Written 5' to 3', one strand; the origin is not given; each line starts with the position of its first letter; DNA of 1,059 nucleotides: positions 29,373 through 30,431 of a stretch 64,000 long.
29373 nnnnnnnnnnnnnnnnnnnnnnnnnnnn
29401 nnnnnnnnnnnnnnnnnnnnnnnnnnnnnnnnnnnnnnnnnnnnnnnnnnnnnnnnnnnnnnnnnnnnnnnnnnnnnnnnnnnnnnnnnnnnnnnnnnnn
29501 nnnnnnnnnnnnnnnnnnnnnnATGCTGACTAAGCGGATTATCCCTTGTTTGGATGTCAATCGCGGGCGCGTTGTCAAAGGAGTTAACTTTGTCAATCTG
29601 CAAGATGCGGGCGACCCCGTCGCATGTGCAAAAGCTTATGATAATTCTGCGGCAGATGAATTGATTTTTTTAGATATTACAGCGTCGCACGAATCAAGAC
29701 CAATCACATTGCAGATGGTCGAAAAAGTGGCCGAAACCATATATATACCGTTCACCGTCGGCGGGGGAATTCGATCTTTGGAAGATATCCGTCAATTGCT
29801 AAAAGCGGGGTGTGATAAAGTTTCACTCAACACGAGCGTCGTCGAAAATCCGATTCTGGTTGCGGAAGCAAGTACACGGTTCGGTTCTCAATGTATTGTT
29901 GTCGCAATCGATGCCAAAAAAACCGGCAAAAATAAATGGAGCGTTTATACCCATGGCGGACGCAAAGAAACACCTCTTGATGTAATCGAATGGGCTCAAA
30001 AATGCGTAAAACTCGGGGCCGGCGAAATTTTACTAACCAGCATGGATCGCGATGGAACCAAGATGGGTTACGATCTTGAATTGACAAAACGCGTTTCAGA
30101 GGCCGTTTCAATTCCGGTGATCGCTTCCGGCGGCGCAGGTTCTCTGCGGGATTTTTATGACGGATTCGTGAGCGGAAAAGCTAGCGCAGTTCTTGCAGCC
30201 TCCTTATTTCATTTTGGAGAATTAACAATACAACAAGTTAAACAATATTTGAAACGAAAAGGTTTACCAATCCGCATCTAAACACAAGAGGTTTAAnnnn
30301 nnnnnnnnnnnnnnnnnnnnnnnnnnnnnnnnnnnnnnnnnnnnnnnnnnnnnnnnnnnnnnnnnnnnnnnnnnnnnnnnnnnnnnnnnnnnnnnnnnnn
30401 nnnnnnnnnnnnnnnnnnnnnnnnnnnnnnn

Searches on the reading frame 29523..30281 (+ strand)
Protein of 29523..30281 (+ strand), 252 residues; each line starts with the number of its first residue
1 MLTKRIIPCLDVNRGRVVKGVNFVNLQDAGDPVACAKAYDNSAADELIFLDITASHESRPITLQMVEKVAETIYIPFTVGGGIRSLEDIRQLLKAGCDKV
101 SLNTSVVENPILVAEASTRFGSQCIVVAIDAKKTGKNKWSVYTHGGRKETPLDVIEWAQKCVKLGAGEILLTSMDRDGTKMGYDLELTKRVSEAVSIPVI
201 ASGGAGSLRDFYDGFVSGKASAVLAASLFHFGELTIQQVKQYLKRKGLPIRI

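Call 68: find_encoding_contigs(protein=window:29523-30281:+, flank=10000, max_places=1)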
Protein window:29523-30281:+ (252 aa): 24 contigs read that carry it; 1 place shown.
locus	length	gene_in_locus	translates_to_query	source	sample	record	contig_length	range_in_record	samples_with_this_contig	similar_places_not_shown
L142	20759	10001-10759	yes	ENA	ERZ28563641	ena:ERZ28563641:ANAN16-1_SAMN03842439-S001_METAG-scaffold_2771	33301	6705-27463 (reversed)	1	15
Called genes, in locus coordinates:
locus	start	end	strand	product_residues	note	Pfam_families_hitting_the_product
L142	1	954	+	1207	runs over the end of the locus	PF02463:SMC_N, PF13175:AAA_15 (weak), PF13304:AAA_21 (weak), PF06470:SMC_hinge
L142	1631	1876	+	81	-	PF02229:PC4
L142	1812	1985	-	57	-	-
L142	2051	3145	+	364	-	PF01637:ATPase_2 (faint), PF00154:RecA_N, PF06745:ATPase (weak), PF08423:Rad51, PF13191:AAA_16 (weak), PF27531:MT3502_N (weak), PF21096:RecA_C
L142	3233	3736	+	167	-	PF21982:RecX_HTH1, PF02631:RecX_HTH2 (faint), PF21981:RecX_HTH3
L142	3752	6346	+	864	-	PF01411:tRNA-synt_2c, PF07973:tRNA_SAD, PF02272:DHHA1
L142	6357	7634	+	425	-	PF00815:Histidinol_dh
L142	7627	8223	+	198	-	PF00475:IGPD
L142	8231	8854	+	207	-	PF00117:GATase, PF01174:SNO, PF07685:GATase_3 (weak)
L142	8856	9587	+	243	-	PF00977:His_biosynth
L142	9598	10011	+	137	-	PF00335:Tetraspanin (weak)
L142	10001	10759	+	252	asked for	PF00977:His_biosynth, PF02581:TMP-TENI (faint), PF01180:DHO_dh (faint), PF01207:Dus (faint), PF03060:NMO (faint)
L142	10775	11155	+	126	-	PF01502:PRA-CH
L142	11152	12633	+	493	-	PF04715:, PF00425:Chorismate_bind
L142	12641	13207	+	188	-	PF00117:GATase, PF07722:Peptidase_C26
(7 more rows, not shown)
